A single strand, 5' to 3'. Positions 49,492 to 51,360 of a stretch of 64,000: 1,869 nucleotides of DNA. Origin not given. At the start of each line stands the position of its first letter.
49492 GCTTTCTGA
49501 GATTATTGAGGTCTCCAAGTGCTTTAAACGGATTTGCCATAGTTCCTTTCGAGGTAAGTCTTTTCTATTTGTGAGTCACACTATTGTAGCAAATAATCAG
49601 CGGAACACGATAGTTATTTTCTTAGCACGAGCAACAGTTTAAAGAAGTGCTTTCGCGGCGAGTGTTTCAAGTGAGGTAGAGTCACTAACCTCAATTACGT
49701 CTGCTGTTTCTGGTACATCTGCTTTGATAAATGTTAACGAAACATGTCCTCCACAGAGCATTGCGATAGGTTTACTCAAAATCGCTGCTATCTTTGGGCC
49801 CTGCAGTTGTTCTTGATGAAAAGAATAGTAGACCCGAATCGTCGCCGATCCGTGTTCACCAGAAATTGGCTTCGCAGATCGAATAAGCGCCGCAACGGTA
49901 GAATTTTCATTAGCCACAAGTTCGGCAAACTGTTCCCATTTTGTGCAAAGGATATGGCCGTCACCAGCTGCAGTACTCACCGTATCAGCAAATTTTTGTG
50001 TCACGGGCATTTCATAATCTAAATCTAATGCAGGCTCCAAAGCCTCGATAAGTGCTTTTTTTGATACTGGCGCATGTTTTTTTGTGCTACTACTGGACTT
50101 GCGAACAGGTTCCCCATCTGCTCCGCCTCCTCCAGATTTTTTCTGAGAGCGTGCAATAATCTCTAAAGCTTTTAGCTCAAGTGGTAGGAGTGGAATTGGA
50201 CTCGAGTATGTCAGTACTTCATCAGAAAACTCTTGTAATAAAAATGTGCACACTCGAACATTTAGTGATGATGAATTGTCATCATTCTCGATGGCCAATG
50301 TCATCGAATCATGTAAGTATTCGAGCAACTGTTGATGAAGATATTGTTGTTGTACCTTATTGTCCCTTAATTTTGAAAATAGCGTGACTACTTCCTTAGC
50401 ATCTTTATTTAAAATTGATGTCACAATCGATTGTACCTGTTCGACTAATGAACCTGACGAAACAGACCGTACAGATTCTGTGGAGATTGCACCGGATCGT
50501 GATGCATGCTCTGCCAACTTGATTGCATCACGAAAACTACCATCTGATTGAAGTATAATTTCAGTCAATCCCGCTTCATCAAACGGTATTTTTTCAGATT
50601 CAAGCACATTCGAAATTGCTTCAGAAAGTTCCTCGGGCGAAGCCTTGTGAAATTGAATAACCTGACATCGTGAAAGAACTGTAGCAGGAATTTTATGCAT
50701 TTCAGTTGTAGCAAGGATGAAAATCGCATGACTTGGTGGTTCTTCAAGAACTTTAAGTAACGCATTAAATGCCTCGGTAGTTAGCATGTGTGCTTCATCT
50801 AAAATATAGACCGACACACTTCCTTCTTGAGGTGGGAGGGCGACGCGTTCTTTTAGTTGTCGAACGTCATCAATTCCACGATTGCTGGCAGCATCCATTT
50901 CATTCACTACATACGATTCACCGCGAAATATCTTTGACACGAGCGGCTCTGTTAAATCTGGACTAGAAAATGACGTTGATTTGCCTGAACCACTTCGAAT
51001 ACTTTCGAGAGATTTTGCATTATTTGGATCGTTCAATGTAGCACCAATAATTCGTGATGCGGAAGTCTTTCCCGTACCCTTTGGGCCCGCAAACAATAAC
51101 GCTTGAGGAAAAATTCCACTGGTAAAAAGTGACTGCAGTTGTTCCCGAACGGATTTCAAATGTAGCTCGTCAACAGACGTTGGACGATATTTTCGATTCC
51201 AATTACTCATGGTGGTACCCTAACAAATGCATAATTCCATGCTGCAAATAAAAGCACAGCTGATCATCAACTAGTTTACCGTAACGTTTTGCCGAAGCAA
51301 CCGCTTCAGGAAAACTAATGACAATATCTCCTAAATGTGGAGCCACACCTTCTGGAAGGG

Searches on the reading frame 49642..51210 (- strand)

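Call 34: search_protein_families(library=pfam, proteins=[window:49642-51210:-], max_evalue=0.00001)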
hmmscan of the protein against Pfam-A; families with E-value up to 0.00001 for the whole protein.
window:49642-51210:- (523 aa): 3 families
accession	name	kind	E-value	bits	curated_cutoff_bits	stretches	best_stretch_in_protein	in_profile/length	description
PF13177.12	DNA_pol3_delta2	-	8.6e-30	104.3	27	1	21-189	5-159/161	DNA polymerase III, delta subunit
PF00004.35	AAA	-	2.8e-11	44.4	21.2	1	38-186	1-127/131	ATPase family associated with various cellular activities (AAA)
PF22608.2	DNAX_ATPase_lid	-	9e-06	25.8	27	0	196-234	3-41/49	DNA polymerase III clamp loader subunit, ATPase lid domain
